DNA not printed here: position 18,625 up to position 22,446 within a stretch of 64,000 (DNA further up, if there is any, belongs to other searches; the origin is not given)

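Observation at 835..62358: Dispersed 28-bp palindrome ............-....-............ in 10 copies: candidate phage-specific cis-acting system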

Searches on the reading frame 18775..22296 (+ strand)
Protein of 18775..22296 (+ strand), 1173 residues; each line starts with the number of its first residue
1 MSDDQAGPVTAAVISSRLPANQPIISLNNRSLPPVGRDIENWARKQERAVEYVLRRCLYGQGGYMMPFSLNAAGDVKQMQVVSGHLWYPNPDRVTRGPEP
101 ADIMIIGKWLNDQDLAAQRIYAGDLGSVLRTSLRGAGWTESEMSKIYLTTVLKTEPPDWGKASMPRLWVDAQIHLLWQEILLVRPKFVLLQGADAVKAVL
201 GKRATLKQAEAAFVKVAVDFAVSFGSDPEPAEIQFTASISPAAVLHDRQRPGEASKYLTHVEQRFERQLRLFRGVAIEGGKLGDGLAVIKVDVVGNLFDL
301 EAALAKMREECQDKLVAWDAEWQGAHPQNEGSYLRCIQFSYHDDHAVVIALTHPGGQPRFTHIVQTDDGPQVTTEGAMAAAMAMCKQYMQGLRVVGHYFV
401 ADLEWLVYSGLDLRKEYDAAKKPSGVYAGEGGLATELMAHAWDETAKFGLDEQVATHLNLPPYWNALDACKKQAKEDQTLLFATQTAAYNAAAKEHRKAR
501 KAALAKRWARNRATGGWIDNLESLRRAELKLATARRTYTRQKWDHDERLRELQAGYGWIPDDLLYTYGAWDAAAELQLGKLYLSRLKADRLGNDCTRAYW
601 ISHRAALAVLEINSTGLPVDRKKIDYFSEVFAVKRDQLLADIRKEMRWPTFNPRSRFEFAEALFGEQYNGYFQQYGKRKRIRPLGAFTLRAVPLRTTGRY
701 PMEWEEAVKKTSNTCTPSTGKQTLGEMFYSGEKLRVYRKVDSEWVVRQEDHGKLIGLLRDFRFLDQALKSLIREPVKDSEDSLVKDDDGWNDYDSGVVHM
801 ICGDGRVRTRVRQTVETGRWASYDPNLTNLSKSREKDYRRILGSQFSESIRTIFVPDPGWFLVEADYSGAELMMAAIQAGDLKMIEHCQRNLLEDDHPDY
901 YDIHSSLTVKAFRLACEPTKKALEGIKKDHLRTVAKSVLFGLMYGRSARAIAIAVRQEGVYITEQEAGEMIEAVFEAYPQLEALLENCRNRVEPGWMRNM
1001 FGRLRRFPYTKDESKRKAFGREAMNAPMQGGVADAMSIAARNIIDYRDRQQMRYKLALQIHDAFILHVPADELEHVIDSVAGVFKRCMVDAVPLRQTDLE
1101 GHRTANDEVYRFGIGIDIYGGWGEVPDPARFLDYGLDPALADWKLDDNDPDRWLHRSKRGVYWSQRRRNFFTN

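Call 8: search_protein_families(library=phrogs, proteins=[window:18775-22296:+])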
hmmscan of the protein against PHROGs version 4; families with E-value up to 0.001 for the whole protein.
window:18775-22296:+ (1173 aa): 5 families
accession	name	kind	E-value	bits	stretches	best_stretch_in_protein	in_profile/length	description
phrog_17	-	DNA, RNA and nucleotide metabolism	2.5e-76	258.7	1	96-1093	475-1213/1445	DNA polymerase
phrog_2573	-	DNA, RNA and nucleotide metabolism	6.4e-23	82.5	1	849-1084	4-245/336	DNA polymerase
phrog_5995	-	DNA, RNA and nucleotide metabolism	5.1e-19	69.8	1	960-1093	17-153/236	DNA polymerase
phrog_10285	-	DNA, RNA and nucleotide metabolism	1.1e-08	35.5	1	845-1070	40-284/321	DNA polymerase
phrog_15971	-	DNA, RNA and nucleotide metabolism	1.7e-07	31.7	0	931-1003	211-278/376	DNA polymerase I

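Call 17: find_related_loci(query=window:18775-22296:+, collection=viral_contigs, flank=10000)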
Query window:18775-22296:+ (1173 aa) in viral_contigs; peptide patterns used: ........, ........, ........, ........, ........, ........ (x = any residue, [..] = any of these).
1 stretches matched a pattern, but none encodes a relative of the query by tblastn (E <= 1e-3).

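Call 20: search_dna_similar(query=window:18775-22296:+, collection=phages, mode=protein, max_rows=15)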
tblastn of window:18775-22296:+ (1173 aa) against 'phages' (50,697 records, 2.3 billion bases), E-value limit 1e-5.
Records with a match: 1633; places in all: 1633; records where one place covers at least 80% of the query: 0.
Best place of each record, by identity: <60% 1633.
By first word of the organism name: Vibrio 357; Salmonella 270; Bacillus 202; Escherichia 133; Enterococcus 88; Klebsiella 81; Microbacterium 75; Gordonia 68; Listeria 67; Clostridium 45; and 52 more.
By host as written in the record: - 416; Listeria monocytogenes 48; Escherichia coli 44; Salmonella enterica subsp. enterica serovar Enteritidis PT1 39; Vibrio harveyi BAA-1116 36; Microbacterium foliorum NRRL B-24224 34; Gordonia rubripertincta NRRL B-16540 33; Bacillus cereus 30; and 334 more.
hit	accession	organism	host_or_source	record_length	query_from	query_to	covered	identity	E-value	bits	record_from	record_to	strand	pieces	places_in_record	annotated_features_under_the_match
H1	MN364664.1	Xanthomonas phage Xoo-sp15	Xanthomonas oryzae pv. oryzae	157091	556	1121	48%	23.1%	9e-15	86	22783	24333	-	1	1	putative DNA polymerase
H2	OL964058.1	Bacillus phage vB_BtM_BMBsp2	Bacillus thuringiensis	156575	556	1121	48%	22.9%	7e-13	80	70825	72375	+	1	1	DNA polymerase I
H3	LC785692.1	Bacillus phage CM1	Bacilus cereus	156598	556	1121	48%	22.6%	1e-12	79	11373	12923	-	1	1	DNA polymerase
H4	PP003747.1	Bacillus phage Z3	Bacillus cereus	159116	556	1121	48%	22.5%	2e-12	79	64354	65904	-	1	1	putative DNA polymerase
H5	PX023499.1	Bacillus phage PHZU0001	Bacillus sp.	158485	556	1121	48%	22.5%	2e-12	78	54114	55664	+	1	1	record has no annotation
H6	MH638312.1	Bacillus phage Kioshi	Bacillus thuringiensis kurstaki ATCC ...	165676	556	1073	44%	22.9%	2e-14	85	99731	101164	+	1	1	142: DNA polymerase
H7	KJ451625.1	Bacillus phage Bcp1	Bacillus cereus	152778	556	1073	44%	22.7%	4e-14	84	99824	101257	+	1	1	DNA polymerase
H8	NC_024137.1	Bacillus phage Bcp1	Bacillus cereus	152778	556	1073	44%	22.7%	4e-14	84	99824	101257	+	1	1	DNA polymerase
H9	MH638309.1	Bacillus phage Hobo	Bacillus thuringiensis kurstaki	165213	556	1073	44%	22.7%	8e-14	83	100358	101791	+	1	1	145: DNA polymerase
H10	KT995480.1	Bacillus phage BM15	Priestia megaterium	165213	556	1073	44%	22.7%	8e-14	83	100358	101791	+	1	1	DNA polymerase family A protein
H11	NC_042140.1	Bacillus phage BM15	Priestia megaterium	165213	556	1073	44%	22.7%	8e-14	83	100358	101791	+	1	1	DNA polymerase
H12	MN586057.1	Gordonia phage Cleo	Gordonia rubripertincta NRRL B-16540 SEA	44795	850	1163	27%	30.3%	2e-12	79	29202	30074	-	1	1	38: DNA polymerase I | 37: Cas4 family exonuclease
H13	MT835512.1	Bacteriophage sp.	human fecal samples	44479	820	1123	26%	29.8%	3e-22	110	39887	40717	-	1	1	record has no annotation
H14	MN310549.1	Gordonia phage Gibbous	Gordonia rubripertincta NRRL B-16540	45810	850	1143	25%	30.3%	2e-12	78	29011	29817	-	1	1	38: DNA polymerase I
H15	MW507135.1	Gordonia phage Dre3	Gordonia rubripertincta NRRL B-16540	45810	850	1143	25%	30.3%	2e-12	78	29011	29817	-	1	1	38: DNA polymerase I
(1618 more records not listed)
